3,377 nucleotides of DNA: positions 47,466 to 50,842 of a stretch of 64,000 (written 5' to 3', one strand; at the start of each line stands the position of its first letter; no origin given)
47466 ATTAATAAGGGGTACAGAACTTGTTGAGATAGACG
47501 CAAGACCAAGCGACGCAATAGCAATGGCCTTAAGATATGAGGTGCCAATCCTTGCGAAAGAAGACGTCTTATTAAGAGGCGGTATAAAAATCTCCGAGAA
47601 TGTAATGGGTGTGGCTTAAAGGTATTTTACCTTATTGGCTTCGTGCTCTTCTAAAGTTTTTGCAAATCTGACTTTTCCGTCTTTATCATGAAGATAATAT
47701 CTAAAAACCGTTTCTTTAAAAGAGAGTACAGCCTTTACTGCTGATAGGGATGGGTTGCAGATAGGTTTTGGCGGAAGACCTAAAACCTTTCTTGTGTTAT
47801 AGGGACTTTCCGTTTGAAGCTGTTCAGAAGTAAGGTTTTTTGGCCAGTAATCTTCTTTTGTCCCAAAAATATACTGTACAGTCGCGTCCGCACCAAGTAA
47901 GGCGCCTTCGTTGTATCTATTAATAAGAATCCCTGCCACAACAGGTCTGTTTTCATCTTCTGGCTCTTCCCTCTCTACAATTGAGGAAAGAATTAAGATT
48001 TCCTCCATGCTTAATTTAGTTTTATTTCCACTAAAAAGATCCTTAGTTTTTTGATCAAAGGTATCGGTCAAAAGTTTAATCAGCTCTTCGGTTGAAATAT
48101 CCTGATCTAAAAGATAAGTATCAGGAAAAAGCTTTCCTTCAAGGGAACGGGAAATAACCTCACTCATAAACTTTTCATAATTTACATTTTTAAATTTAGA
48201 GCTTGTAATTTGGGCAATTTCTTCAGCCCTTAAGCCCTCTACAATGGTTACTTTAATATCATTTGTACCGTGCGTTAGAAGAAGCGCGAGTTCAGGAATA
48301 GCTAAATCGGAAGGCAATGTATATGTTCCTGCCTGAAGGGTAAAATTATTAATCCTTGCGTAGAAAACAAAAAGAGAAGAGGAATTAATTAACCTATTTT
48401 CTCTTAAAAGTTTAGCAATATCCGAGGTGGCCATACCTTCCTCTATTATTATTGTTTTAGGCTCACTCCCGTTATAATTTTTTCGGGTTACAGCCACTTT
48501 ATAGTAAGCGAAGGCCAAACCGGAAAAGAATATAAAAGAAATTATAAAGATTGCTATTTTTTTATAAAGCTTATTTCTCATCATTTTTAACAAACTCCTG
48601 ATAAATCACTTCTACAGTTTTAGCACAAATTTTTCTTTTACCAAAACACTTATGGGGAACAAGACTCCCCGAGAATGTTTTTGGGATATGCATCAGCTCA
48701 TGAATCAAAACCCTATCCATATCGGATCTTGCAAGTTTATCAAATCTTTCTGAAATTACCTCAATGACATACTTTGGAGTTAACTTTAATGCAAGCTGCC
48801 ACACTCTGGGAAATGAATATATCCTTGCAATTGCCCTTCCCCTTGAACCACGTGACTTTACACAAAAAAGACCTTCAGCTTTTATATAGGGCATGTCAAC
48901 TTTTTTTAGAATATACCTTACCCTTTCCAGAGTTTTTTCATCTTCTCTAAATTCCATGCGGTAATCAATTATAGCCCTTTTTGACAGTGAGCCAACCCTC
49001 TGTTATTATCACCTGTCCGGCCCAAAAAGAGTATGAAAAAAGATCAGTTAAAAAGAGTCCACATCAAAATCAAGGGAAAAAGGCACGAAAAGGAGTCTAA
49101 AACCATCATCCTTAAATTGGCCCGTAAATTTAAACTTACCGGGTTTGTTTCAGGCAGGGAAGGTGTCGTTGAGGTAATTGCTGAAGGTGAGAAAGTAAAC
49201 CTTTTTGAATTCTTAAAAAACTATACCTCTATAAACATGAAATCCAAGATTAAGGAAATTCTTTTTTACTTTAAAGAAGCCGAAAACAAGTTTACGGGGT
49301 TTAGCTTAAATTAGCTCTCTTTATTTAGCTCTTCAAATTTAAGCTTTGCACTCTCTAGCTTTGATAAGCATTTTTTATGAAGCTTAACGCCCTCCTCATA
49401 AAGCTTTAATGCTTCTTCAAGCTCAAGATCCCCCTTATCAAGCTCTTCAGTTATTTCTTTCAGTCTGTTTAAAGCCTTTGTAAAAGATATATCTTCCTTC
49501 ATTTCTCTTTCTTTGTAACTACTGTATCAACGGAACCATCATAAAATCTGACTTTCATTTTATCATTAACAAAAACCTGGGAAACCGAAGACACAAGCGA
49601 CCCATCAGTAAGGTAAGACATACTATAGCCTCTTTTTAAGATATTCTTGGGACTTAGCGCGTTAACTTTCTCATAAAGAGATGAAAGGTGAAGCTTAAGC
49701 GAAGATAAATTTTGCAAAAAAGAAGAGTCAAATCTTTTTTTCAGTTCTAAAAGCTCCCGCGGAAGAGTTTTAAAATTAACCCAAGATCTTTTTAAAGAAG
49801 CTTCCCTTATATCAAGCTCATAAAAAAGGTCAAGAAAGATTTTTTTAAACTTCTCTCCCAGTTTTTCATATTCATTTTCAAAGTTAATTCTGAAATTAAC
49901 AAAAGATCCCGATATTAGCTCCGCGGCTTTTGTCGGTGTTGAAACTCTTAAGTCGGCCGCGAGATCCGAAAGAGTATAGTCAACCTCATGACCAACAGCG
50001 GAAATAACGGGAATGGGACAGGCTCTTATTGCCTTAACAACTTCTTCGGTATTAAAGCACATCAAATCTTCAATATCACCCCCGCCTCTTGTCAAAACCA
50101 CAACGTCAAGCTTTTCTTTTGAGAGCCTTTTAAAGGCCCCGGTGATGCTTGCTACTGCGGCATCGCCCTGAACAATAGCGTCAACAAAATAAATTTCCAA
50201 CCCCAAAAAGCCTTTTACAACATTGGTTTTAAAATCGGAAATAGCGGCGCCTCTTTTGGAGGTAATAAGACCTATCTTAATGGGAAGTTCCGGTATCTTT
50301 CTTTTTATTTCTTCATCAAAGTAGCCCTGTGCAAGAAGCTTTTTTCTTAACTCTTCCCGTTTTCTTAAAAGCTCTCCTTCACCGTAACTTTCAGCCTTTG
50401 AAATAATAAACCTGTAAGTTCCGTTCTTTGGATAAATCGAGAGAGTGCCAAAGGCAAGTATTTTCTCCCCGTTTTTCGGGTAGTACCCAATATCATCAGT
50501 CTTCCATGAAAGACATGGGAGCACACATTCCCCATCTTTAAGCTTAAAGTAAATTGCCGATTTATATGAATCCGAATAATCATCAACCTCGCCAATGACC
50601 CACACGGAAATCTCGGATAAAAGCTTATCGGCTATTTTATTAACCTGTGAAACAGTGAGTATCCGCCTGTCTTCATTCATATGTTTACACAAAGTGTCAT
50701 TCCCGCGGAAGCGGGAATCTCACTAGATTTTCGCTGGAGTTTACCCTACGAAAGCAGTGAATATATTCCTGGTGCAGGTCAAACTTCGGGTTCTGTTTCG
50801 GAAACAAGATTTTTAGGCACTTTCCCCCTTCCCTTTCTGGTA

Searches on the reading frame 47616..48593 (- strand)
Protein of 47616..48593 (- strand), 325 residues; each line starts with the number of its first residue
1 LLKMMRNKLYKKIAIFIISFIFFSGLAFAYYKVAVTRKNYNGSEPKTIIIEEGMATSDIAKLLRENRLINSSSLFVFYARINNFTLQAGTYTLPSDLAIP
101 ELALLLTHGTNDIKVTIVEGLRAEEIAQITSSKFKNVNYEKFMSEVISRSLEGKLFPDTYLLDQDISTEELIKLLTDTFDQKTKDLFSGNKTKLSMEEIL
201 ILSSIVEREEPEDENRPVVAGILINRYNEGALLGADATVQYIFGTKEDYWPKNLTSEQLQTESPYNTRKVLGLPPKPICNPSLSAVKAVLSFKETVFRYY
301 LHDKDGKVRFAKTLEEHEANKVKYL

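Call 68: search_protein_families(library=pfam, proteins=[window:47616-48593:-])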
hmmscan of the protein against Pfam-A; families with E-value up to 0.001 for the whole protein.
window:47616-48593:- (325 aa): 1 family
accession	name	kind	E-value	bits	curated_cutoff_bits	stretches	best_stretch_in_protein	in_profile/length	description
PF02618.21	YceG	-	5.3e-69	233.2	32.4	1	49-321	2-273/275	YceG-like family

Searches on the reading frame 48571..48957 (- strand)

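Call 68: search_protein_families(library=pfam, proteins=[window:48571-48957:-])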
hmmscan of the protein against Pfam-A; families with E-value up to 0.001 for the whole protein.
window:48571-48957:- (128 aa): 1 family
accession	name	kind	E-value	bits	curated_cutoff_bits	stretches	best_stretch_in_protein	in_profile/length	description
PF18894.6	PhageMetallopep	-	4.6e-20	72.5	23.7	1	2-102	2-110/134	Putative phage metallopeptidase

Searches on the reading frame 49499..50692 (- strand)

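Call 68: search_protein_families(library=pfam, proteins=[window:49499-50692:-])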
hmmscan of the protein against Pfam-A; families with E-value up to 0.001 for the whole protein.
window:49499-50692:- (397 aa): 3 families
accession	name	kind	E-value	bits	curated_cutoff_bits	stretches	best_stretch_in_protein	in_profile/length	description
PF02601.20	Exonuc_VII_L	-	2e-70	238.2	35.9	2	124-285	1-163/315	Exonuclease VII, large subunit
PF13742.12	tRNA_anti_2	-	8e-16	58.5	27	1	12-99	1-93/95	OB-fold nucleic acid binding domain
PF01336.31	tRNA_anti-codon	-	0.00055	20.3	27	0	30-100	1-72/75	OB-fold nucleic acid binding domain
